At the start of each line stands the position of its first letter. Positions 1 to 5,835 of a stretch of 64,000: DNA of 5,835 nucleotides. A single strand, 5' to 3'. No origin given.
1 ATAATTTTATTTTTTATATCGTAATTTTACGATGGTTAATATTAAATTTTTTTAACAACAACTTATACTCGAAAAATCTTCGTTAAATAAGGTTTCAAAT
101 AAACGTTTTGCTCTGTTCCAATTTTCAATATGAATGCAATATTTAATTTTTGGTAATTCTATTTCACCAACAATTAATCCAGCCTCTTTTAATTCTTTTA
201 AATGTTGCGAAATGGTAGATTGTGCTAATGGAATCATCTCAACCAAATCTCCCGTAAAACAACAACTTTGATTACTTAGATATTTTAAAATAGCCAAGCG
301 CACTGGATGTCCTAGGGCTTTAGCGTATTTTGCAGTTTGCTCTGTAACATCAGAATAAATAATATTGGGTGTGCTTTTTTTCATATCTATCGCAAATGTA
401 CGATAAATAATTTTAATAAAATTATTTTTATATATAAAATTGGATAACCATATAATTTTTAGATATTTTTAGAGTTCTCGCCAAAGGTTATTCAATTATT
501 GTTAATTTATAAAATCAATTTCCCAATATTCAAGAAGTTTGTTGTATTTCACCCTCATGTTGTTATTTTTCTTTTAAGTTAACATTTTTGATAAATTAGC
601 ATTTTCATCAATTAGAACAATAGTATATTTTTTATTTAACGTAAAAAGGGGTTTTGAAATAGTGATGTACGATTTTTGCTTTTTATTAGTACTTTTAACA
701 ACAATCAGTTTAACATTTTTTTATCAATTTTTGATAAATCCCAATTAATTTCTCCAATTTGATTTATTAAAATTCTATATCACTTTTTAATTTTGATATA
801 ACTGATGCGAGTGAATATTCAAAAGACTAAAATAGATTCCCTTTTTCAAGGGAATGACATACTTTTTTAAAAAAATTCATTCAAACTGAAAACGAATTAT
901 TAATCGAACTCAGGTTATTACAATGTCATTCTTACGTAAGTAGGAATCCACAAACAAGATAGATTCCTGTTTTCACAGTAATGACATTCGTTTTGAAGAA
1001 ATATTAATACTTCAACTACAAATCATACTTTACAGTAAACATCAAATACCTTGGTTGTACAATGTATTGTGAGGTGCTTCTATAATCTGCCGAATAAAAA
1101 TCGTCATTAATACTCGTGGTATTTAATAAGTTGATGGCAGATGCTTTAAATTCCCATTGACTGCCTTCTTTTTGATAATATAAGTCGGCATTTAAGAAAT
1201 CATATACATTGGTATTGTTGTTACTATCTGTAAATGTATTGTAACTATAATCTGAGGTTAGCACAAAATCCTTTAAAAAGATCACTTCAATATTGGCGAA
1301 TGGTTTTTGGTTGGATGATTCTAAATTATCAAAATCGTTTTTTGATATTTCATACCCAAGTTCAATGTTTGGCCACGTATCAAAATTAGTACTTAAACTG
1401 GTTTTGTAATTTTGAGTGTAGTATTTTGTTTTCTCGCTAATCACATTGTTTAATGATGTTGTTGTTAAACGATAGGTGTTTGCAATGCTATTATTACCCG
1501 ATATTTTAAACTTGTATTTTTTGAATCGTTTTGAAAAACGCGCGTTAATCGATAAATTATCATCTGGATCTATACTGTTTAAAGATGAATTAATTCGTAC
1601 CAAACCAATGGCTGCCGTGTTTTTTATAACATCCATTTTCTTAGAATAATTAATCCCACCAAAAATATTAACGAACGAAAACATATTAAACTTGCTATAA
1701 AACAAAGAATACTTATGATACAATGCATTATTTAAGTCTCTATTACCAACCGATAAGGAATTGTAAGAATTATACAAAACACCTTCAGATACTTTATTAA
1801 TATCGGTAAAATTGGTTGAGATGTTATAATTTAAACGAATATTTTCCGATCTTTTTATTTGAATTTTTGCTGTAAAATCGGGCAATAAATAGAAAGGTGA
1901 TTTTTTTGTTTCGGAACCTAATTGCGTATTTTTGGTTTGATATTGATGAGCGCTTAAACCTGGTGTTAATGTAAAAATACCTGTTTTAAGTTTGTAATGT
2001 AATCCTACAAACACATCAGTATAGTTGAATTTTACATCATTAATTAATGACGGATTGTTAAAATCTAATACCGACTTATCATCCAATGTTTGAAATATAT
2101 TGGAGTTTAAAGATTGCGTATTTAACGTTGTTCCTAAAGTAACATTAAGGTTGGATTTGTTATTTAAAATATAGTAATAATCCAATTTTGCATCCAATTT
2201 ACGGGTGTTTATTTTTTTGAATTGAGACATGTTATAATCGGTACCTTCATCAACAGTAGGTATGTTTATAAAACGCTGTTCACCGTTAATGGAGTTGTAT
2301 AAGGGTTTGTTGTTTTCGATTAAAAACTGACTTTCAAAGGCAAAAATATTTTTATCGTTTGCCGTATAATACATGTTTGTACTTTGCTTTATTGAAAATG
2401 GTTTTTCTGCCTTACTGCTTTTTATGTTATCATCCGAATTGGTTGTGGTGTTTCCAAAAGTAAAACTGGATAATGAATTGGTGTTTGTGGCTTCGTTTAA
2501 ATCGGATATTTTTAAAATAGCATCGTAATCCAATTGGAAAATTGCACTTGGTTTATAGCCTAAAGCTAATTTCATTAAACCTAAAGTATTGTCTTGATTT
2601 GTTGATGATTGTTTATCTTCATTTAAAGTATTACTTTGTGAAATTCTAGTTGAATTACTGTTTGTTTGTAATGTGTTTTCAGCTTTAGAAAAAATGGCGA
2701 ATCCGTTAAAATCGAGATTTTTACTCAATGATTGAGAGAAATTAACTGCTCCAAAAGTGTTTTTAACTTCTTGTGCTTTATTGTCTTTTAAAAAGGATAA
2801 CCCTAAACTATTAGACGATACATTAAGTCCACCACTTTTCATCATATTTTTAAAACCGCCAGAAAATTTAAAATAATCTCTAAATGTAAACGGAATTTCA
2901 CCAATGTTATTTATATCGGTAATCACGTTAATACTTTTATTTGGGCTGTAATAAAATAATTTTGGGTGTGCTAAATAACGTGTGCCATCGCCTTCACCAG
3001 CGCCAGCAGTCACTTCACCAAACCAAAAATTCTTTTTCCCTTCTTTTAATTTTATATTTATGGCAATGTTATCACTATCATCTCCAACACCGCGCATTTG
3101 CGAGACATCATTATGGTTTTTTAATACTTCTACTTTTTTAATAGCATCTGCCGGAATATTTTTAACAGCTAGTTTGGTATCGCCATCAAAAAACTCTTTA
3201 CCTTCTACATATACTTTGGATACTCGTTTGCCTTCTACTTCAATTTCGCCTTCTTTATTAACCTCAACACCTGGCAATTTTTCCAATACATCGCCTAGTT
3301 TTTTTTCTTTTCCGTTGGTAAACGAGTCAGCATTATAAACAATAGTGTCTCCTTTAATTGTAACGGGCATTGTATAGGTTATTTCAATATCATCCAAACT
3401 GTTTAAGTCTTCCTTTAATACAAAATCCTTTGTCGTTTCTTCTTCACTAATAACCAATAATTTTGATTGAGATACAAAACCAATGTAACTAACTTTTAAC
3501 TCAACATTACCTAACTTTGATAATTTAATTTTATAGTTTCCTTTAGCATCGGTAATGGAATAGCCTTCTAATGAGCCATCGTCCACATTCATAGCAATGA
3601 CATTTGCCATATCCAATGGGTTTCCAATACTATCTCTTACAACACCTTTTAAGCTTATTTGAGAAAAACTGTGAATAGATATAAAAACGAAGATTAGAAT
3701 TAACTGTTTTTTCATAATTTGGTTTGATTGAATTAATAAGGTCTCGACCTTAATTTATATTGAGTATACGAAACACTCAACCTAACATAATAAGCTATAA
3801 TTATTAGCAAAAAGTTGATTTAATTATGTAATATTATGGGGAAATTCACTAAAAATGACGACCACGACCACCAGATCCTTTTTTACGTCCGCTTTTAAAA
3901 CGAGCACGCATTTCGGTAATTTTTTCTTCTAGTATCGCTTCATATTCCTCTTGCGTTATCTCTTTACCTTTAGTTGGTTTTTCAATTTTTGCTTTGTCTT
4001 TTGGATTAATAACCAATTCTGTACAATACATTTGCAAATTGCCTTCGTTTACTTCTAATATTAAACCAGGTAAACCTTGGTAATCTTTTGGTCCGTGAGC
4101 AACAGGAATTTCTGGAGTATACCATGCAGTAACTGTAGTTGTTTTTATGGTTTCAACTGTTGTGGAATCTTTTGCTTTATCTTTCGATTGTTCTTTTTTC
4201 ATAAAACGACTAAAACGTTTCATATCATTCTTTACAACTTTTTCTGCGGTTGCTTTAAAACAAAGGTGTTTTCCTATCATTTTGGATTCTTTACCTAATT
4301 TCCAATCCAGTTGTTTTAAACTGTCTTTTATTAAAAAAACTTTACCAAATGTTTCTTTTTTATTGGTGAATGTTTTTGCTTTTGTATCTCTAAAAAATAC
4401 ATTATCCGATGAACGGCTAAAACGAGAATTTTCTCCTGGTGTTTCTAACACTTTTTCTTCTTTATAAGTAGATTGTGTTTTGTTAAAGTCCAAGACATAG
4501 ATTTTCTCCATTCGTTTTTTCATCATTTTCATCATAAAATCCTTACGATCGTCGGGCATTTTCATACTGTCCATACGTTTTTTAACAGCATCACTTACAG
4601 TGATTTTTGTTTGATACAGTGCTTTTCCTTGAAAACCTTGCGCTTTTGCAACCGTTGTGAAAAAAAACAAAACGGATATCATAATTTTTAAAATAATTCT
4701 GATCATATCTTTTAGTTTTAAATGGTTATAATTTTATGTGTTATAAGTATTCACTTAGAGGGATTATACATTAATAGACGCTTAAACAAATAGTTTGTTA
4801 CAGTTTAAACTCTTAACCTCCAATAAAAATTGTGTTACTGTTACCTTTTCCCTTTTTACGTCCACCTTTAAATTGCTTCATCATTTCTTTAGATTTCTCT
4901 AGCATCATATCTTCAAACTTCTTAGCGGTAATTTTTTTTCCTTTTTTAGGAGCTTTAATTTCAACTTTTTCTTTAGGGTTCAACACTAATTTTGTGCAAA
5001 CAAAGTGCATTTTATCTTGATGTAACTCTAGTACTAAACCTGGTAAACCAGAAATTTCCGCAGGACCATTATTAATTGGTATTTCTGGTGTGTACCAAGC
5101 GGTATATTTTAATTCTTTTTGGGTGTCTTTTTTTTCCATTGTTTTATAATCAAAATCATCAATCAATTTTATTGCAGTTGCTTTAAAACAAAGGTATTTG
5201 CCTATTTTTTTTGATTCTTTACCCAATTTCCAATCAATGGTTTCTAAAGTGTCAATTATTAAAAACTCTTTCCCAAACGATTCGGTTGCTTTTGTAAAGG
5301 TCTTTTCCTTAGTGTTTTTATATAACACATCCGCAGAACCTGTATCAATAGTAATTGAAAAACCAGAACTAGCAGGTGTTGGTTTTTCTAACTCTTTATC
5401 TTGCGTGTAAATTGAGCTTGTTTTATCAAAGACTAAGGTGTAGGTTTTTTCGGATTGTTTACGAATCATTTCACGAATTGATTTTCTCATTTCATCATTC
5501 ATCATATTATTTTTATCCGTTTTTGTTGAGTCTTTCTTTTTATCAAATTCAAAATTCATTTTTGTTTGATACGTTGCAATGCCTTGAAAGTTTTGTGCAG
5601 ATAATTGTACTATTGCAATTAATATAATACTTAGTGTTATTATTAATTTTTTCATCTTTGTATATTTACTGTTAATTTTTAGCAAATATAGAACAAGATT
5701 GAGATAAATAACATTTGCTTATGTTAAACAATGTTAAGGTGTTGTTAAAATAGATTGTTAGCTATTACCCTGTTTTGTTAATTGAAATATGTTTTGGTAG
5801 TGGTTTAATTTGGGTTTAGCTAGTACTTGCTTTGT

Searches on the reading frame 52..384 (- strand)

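Call 14: search_protein_families(library=pfam, proteins=[window:52-384:-], max_evalue=0.00001)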
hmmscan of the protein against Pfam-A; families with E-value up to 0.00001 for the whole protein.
window:52-384:- (110 aa): 2 families
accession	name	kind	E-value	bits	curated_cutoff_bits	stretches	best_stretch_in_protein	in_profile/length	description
PF01022.26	HTH_5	-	1.3e-13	51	22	1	27-71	2-45/47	Bacterial regulatory protein, arsR family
PF12840.13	HTH_20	-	1.5e-10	41.3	27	1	24-72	1-49/51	Helix-turn-helix domain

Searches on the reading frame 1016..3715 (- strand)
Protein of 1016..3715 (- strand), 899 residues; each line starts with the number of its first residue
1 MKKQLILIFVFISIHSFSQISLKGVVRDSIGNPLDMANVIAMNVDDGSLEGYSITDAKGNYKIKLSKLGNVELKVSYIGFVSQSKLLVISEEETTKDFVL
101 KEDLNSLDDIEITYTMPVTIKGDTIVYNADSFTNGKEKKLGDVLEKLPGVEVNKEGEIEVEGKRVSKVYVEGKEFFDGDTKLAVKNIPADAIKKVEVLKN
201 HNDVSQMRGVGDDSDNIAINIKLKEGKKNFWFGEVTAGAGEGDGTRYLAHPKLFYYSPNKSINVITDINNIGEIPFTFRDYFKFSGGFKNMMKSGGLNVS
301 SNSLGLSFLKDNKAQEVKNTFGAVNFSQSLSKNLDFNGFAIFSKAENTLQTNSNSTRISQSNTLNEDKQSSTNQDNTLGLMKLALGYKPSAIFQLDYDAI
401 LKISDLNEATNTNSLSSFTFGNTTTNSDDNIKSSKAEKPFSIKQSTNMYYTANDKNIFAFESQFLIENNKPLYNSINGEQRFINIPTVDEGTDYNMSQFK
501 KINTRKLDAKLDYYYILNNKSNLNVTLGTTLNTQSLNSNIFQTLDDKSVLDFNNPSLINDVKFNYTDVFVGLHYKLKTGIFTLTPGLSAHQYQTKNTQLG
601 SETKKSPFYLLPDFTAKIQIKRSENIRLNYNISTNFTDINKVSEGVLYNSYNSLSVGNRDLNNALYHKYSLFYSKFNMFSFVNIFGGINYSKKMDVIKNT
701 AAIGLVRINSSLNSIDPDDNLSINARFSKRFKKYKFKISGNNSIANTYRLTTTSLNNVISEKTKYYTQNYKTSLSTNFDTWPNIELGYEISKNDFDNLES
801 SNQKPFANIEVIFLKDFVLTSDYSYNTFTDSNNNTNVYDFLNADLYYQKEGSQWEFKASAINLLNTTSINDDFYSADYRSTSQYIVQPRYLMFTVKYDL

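Call 14: search_protein_families(library=pfam, proteins=[window:1016-3715:-], max_evalue=0.00001)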
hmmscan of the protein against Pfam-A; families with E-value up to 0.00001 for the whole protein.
window:1016-3715:- (899 aa): 2 families
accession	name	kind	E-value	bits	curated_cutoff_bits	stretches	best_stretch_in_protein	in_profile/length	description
PF13620.12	CarboxypepD_reg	-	3.1e-12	47.1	32.3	1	21-100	1-81/82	Carboxypeptidase regulatory-like domain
PF13715.12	CarbopepD_reg_2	-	5.1e-12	46.1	32.2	1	23-110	2-86/88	CarboxypepD_reg-like domain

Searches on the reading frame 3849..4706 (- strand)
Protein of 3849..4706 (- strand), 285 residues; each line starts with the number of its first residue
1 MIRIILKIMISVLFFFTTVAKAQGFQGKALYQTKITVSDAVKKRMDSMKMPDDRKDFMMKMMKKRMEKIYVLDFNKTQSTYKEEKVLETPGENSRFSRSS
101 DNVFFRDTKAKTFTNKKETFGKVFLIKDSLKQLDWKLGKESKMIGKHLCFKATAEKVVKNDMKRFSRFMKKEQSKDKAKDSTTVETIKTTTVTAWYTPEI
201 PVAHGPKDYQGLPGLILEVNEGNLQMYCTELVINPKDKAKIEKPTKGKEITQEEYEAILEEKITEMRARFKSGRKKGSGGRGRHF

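Call 14: search_protein_families(library=pfam, proteins=[window:3849-4706:-], max_evalue=0.00001)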
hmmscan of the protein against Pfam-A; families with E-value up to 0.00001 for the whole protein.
window:3849-4706:- (285 aa): 1 family
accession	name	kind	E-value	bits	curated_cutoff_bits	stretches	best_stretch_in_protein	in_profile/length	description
PF09697.16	Porph_ging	-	4.6e-27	94.9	25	1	135-218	1-81/81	Protein of unknown function (Porph_ging)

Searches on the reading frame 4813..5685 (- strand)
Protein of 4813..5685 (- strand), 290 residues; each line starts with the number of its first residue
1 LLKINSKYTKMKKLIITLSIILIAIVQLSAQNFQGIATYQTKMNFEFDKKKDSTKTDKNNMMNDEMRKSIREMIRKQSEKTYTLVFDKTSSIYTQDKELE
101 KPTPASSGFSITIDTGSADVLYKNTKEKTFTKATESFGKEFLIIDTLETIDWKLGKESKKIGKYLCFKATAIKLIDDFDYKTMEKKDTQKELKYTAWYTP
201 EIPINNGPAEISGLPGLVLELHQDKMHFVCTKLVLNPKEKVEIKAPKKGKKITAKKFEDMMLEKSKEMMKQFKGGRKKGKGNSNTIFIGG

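Call 14: search_protein_families(library=pfam, proteins=[window:4813-5685:-], max_evalue=0.00001)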
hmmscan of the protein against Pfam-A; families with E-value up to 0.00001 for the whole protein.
window:4813-5685:- (290 aa): 1 family
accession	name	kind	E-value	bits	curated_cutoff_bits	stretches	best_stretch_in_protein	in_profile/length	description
PF09697.16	Porph_ging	-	5.6e-22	78.6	25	1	152-220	1-81/81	Protein of unknown function (Porph_ging)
